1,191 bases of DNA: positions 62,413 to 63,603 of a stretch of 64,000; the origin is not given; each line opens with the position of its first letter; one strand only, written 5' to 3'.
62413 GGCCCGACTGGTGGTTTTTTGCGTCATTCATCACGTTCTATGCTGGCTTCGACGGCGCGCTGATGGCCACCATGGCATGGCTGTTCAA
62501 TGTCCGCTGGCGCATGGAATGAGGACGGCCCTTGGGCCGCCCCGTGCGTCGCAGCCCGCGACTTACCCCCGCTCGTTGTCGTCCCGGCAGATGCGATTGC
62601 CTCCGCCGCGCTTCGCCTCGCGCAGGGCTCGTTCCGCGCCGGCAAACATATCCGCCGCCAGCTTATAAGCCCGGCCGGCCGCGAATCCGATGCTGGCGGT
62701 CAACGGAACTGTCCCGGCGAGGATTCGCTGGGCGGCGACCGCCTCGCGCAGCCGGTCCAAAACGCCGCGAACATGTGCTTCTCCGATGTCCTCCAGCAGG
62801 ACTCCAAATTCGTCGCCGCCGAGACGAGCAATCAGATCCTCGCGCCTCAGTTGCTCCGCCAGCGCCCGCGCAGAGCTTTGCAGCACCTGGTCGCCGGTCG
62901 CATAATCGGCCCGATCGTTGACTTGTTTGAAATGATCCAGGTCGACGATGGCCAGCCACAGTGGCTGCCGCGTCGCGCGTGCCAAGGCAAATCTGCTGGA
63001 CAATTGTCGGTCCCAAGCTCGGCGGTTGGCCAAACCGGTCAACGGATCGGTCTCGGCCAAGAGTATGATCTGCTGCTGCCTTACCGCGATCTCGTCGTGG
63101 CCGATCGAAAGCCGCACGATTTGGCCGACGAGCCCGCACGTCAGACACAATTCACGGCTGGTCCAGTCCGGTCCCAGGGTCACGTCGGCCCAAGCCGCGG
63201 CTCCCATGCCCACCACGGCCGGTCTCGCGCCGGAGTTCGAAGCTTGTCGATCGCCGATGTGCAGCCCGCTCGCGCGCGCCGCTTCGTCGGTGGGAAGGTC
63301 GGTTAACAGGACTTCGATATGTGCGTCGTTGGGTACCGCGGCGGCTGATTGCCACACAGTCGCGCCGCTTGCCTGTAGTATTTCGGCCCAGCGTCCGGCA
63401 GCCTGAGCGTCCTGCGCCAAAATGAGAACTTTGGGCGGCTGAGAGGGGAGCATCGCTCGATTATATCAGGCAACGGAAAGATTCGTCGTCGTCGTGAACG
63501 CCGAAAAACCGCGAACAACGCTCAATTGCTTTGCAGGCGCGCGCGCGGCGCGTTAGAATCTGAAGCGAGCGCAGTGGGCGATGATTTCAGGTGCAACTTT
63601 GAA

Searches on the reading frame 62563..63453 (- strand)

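Call 48: search_protein_families(library=pfam, proteins=[window:62563-63453:-], max_evalue=0.0001)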
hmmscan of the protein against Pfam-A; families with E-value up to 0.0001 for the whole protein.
window:62563-63453:- (296 aa): 1 family
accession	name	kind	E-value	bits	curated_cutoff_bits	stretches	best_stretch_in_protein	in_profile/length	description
PF00990.26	GGDEF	-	7.7e-35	120.5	23.8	1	133-287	1-161/161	Diguanylate cyclase, GGDEF domain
